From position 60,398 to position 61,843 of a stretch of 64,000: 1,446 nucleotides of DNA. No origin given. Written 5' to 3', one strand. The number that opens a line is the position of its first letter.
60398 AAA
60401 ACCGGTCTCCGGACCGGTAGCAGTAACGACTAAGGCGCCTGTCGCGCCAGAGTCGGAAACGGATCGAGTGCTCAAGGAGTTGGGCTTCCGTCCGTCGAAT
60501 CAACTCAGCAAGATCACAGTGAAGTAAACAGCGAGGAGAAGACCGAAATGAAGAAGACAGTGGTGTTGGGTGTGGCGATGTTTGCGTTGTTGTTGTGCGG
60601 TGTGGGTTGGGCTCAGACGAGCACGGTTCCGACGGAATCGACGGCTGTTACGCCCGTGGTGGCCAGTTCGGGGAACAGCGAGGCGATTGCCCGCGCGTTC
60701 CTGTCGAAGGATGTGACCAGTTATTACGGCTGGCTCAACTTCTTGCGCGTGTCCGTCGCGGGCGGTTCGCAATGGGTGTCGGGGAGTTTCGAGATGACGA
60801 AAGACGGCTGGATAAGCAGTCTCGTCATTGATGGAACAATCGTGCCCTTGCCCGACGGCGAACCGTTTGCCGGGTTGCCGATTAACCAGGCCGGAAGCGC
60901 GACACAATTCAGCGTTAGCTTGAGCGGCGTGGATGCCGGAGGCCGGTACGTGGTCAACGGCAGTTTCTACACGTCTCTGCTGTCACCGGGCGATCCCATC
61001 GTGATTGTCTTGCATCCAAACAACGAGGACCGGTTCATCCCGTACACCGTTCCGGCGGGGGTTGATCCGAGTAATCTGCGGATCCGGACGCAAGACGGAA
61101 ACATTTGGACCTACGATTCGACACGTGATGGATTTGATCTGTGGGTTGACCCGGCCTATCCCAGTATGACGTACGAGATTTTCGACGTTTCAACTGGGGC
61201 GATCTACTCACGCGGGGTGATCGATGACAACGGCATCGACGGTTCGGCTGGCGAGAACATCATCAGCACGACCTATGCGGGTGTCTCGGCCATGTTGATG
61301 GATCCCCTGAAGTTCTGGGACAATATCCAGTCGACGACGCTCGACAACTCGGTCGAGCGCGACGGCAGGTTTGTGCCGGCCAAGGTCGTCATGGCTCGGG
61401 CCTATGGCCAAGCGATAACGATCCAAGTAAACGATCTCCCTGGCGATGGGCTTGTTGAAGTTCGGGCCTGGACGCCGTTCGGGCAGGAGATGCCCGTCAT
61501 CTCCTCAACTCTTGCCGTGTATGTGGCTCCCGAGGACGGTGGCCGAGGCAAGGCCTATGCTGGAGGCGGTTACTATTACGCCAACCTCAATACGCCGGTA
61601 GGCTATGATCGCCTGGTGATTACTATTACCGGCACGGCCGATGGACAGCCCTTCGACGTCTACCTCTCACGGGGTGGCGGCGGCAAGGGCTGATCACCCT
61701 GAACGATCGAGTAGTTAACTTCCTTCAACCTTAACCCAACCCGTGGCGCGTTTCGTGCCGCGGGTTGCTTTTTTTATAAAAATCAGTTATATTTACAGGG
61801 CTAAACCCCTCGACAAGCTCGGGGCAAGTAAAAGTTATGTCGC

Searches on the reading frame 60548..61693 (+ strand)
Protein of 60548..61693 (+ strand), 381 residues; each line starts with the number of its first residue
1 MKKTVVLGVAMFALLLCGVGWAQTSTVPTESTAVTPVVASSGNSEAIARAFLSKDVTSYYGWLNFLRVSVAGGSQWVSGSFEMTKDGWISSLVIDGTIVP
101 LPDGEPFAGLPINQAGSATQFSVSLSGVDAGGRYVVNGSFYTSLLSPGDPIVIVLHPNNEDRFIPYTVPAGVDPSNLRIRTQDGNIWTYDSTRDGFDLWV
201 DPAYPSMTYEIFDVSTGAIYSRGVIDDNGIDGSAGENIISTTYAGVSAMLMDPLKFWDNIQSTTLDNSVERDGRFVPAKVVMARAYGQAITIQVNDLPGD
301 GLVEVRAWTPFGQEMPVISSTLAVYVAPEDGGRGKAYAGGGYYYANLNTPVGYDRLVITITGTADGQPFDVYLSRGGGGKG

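Call 7: search_protein_families(library=pfam, proteins=[window:60548-61693:+], max_evalue=0.001)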
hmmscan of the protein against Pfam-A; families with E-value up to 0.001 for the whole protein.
window:60548-61693:+ (381 aa): 0 families

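Call 55: search_protein_families(library=phrogs, proteins=[window:60548-61693:+], max_evalue=0.01)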
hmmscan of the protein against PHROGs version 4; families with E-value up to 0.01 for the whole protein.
window:60548-61693:+ (381 aa): 0 families

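Call 79: find_encoding_contigs(protein=window:60548-61693:+, flank=6000, max_places=4)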
Protein window:60548-61693:+ (381 aa): 2 contigs read that carry it; 2 places shown.
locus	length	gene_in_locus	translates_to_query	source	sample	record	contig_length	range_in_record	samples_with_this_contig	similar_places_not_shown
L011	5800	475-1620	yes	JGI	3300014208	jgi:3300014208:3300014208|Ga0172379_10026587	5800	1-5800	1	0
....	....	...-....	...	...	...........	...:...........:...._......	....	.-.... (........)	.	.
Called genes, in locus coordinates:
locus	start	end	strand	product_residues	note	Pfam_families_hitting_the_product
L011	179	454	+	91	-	-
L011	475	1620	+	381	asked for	-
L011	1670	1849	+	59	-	-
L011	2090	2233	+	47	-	-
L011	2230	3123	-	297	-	PF01745:IPT, PF01715:IPPT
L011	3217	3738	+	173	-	-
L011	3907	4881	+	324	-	PF02195:ParB_N, PF17762:HTH_ParB, PF23552:ParB_C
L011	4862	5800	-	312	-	?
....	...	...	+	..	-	-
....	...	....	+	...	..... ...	-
